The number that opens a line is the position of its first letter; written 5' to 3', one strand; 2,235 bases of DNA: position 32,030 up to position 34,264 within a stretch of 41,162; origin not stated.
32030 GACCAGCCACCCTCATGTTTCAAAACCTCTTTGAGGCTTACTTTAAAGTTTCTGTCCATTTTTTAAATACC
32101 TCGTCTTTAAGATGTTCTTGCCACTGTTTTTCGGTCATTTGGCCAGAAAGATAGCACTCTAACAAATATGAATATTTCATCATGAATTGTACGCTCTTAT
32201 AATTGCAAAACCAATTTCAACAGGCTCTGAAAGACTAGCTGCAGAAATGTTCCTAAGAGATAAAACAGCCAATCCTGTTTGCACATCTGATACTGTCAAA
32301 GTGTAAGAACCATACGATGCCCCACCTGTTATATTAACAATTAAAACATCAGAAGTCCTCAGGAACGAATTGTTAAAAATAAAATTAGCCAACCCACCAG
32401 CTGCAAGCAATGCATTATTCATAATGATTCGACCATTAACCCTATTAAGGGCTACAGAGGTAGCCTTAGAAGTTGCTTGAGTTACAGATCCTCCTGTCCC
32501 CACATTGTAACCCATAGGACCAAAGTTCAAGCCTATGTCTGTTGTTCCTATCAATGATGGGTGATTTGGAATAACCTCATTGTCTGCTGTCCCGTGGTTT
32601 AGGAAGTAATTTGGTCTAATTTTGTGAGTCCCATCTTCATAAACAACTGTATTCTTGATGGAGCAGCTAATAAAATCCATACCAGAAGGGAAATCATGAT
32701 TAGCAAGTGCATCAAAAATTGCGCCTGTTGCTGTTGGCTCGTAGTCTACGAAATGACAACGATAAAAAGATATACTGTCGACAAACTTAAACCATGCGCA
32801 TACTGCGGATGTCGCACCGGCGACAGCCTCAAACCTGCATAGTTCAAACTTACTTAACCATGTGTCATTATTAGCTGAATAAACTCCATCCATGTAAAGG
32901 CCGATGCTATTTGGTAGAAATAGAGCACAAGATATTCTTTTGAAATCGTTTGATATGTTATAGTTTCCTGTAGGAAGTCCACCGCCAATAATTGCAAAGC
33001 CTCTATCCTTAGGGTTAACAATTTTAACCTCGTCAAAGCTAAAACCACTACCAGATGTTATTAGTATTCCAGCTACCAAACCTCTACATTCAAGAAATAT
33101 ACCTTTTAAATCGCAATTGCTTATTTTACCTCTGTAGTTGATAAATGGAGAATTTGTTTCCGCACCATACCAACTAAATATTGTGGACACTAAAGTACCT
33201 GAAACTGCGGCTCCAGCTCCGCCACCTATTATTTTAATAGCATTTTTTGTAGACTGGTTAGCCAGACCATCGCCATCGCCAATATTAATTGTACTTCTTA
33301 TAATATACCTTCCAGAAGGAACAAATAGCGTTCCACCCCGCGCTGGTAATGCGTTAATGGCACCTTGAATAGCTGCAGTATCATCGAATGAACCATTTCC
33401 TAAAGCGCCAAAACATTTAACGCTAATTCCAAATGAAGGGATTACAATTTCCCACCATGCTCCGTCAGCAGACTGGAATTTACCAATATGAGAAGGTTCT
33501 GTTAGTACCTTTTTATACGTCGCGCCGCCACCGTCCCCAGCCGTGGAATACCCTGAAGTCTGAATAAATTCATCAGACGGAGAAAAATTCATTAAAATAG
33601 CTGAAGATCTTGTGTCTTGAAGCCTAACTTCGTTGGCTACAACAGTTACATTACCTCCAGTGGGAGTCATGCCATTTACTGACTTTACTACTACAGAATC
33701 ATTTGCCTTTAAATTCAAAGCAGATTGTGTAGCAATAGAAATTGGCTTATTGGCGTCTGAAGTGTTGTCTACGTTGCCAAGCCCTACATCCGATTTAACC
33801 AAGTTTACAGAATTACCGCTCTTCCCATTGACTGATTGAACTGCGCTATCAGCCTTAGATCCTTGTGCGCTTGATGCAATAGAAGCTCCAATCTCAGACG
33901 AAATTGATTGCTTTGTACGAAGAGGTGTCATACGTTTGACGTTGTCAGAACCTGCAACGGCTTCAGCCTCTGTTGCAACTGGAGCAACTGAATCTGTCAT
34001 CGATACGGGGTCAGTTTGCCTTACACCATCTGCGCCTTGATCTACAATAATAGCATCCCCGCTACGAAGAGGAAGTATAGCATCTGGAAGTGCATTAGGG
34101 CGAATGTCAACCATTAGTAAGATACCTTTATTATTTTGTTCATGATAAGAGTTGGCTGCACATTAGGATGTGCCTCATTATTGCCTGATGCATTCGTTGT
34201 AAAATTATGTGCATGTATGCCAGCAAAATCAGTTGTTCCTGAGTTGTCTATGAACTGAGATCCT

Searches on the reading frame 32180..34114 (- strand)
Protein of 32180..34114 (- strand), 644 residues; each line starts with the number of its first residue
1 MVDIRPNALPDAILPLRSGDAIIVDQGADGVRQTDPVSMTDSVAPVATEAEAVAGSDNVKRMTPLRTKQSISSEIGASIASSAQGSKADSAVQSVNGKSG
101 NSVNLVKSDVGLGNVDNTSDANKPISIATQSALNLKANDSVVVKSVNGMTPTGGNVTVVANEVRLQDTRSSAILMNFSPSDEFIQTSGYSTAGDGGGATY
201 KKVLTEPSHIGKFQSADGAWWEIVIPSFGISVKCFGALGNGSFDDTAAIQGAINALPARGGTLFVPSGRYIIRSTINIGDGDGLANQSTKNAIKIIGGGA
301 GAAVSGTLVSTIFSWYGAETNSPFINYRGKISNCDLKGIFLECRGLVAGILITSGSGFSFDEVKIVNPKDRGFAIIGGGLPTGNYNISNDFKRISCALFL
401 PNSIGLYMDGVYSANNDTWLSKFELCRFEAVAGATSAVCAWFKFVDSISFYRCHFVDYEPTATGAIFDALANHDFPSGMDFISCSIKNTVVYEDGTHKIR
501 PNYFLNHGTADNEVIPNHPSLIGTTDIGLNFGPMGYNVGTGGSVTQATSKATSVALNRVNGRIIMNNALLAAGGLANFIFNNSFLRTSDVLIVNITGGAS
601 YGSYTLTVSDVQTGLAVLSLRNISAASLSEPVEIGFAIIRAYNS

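Call 64: search_protein_families(library=pfam, proteins=[window:32180-34114:-], max_evalue=0.001)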
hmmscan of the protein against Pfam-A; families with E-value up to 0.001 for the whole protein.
window:32180-34114:- (644 aa): 1 family
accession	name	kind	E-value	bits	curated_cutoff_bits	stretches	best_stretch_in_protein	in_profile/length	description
PF12708.12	Pect-lyase_RHGA_epim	-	7e-09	36.2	27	1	230-297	2-60/213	Rhamnogalacturonase A/epimerase, pectate lyase-like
